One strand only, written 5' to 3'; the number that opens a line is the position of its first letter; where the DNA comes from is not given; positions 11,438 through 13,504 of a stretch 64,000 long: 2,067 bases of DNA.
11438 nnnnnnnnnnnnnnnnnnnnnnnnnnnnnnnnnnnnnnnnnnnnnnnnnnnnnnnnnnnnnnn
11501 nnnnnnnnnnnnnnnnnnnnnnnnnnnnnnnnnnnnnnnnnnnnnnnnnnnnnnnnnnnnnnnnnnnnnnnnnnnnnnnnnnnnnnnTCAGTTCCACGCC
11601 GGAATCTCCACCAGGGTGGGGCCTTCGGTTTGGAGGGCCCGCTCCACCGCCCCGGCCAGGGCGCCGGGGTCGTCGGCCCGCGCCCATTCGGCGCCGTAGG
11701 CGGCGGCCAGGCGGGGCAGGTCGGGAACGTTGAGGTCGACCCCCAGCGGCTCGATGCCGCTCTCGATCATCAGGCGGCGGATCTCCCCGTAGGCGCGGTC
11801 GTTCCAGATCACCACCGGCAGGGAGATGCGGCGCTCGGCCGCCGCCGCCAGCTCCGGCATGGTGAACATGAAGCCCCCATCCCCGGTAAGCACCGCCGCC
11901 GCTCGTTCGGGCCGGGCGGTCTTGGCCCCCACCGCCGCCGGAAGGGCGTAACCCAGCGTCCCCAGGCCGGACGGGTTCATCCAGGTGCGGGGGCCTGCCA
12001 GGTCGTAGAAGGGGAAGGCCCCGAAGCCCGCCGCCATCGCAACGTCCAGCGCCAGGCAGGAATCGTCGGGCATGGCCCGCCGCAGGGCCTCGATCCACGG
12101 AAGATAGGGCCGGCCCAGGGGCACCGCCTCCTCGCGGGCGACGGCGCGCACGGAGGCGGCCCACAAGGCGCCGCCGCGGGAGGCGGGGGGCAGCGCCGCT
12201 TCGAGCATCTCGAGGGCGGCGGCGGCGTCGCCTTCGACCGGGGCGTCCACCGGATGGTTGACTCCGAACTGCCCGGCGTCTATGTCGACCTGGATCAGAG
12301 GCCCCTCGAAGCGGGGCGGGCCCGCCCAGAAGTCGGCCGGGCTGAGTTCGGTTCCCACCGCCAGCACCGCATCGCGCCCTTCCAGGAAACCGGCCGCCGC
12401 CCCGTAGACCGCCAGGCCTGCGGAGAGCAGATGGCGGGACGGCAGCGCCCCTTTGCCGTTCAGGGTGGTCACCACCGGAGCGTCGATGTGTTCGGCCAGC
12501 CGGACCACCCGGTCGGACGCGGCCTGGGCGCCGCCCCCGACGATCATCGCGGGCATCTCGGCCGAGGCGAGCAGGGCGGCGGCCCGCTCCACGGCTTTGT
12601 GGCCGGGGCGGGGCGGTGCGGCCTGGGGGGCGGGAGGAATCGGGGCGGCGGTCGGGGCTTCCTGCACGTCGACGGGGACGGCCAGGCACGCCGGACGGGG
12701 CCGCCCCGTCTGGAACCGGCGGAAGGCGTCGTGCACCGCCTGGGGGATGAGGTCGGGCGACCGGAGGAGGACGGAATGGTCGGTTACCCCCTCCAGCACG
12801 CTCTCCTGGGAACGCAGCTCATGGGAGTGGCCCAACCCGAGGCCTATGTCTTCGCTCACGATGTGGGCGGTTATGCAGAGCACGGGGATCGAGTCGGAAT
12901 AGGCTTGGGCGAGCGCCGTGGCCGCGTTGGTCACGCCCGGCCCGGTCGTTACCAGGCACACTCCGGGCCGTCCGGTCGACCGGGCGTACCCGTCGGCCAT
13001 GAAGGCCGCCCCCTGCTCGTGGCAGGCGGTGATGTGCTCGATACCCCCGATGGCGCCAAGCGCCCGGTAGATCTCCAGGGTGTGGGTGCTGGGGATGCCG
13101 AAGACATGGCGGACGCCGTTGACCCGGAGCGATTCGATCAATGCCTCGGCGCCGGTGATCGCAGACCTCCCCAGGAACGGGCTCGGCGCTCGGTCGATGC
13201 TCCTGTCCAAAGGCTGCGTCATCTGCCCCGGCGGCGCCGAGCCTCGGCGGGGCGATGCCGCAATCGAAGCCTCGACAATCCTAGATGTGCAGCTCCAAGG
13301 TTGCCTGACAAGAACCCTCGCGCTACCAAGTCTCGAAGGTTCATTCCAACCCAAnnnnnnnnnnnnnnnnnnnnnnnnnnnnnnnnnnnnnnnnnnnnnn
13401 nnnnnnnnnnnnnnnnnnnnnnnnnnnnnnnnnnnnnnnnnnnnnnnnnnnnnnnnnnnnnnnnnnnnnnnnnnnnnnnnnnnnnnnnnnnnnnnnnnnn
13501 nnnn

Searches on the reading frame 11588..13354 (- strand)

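Call 62: search_protein_families(library=pfam, proteins=[window:11588-13354:-], max_evalue=0.00001)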
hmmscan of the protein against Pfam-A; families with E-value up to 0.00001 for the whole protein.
window:11588-13354:- (588 aa): 3 families
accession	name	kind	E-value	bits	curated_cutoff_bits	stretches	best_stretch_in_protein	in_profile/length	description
PF02776.23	TPP_enzyme_N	-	1e-39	135.4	26.8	1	67-174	2-107/119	Thiamine pyrophosphate enzyme, N-terminal TPP binding domain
PF02775.26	TPP_enzyme_C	-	5.2e-33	114.4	21.9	1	448-584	11-151/151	Thiamine pyrophosphate enzyme, C-terminal TPP binding domain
PF00205.28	TPP_enzyme_M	-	1.3e-28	99.9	30.4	1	255-384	1-137/137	Thiamine pyrophosphate enzyme, central domain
